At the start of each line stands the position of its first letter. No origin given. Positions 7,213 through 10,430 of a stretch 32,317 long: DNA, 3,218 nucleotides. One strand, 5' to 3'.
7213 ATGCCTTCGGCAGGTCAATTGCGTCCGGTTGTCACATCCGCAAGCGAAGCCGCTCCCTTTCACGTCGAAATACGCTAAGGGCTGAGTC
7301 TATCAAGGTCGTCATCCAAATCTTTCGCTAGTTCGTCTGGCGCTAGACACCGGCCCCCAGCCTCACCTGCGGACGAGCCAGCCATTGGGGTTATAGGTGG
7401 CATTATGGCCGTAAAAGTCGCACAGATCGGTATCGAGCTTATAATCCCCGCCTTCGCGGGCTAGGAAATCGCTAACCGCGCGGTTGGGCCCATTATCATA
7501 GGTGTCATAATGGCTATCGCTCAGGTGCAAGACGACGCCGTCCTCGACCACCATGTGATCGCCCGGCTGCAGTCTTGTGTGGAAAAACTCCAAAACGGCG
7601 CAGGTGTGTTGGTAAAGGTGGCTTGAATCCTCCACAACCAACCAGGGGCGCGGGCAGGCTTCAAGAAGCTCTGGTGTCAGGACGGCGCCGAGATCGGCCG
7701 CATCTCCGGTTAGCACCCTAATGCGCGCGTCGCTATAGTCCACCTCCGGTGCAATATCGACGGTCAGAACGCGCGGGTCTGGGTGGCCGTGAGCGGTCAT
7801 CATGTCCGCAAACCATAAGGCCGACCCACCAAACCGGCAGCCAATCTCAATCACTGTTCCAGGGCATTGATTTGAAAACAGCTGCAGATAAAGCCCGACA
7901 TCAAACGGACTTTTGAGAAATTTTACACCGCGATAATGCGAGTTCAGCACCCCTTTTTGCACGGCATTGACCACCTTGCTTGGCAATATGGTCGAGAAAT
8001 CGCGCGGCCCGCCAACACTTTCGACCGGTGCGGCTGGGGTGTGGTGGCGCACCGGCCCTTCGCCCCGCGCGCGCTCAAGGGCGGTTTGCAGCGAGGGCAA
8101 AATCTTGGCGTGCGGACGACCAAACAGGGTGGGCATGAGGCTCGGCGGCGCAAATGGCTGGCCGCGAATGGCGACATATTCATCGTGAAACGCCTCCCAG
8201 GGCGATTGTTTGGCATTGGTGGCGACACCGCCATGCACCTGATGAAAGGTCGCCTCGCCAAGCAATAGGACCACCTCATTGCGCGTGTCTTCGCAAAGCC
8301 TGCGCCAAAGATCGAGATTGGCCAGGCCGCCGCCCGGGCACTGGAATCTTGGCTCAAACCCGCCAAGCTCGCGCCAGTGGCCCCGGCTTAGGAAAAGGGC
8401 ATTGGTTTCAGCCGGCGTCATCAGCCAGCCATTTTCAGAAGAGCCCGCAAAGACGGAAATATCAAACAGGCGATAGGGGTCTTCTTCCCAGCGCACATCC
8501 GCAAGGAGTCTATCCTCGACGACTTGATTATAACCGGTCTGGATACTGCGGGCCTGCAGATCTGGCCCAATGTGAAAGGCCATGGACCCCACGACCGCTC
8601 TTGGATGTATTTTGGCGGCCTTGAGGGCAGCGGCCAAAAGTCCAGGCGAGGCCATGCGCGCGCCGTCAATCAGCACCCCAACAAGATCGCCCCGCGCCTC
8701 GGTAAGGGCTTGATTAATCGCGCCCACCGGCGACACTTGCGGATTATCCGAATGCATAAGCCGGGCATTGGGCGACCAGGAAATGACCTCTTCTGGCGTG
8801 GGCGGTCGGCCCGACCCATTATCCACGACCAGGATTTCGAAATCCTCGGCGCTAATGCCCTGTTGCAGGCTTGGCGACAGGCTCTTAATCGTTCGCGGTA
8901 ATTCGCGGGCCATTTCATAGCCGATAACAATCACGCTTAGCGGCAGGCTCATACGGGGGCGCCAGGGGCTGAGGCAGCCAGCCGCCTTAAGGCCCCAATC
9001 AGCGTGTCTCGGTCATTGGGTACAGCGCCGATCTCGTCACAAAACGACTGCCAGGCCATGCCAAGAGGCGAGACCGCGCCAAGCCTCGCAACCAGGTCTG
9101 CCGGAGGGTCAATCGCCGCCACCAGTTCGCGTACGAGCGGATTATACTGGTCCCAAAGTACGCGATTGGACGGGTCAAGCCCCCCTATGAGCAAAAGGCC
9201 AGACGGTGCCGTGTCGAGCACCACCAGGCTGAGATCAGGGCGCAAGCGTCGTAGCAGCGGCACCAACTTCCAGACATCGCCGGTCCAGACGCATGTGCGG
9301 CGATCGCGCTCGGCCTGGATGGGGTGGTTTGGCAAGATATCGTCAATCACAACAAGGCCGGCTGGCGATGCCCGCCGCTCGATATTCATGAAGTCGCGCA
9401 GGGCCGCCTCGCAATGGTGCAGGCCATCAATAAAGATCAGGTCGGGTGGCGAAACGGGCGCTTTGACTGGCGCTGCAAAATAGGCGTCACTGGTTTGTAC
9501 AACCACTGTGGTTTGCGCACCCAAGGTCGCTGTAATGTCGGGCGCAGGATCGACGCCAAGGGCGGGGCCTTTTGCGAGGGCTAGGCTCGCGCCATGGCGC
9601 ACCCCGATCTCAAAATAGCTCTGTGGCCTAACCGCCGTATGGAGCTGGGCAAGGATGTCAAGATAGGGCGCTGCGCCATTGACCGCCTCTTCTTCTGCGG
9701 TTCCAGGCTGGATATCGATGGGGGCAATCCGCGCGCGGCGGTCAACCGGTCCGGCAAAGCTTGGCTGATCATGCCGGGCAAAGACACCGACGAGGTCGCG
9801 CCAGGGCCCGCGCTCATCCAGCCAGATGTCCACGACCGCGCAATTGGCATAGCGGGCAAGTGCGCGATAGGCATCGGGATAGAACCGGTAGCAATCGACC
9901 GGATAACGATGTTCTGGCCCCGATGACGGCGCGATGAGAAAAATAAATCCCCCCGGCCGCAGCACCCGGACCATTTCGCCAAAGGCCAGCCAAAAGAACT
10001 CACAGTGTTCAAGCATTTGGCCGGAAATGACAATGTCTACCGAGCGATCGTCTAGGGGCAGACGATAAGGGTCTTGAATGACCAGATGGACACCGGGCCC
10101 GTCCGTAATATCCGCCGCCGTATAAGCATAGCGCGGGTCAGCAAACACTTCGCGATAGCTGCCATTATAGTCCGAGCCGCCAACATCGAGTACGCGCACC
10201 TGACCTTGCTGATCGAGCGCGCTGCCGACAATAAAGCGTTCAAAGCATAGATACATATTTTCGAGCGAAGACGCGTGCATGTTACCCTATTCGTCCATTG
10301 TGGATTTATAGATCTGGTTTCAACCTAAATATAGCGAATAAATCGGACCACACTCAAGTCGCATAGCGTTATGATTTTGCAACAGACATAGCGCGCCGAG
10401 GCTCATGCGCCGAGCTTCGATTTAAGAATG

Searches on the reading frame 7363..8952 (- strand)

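Call 28: search_protein_families(library=pfam, proteins=[window:7363-8952:-], max_evalue=0.001)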
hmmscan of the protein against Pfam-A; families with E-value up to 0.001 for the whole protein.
window:7363-8952:- (529 aa): 3 families
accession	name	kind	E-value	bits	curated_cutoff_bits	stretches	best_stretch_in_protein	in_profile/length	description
PF04989.18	RMNT_CmcI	-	4.2e-24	85.9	23.2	1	336-528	5-205/206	Rhamnosyl O-methyltransferase/CmcI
PF00535.33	Glycos_transf_2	-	9.1e-12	45.7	23.3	1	6-137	1-128/168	Glycosyl transferase family 2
PF13578.12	Methyltransf_24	-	7.6e-07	30.4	26.3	1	368-471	1-104/105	Methyltransferase domain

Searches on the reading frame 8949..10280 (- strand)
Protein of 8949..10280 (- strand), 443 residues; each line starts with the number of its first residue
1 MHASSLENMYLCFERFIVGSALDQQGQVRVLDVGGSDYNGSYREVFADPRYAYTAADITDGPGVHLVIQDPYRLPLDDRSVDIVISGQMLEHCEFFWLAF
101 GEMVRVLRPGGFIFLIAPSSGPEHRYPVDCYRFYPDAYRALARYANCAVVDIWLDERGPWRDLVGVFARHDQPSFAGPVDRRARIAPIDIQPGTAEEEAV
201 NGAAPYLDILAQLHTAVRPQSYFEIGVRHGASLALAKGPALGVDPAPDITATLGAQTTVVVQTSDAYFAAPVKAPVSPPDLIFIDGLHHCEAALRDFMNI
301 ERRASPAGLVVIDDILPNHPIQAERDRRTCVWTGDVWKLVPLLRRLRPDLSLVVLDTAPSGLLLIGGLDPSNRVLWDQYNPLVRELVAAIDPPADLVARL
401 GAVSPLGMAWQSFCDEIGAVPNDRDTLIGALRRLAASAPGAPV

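Call 28: search_protein_families(library=pfam, proteins=[window:8949-10280:-], max_evalue=0.001)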
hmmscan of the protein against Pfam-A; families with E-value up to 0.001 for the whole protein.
window:8949-10280:- (443 aa): 3 families
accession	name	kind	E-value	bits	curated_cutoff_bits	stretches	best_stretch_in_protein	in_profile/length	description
PF08241.18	Methyltransf_11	-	6e-12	46.5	21.2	1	61-114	40-94/95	Methyltransferase domain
PF13578.12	Methyltransf_24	-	4.4e-10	40.8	26.3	1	224-315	2-105/105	Methyltransferase domain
PF13649.12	Methyltransf_25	-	5e-07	30.8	27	1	60-111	44-97/97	Methyltransferase domain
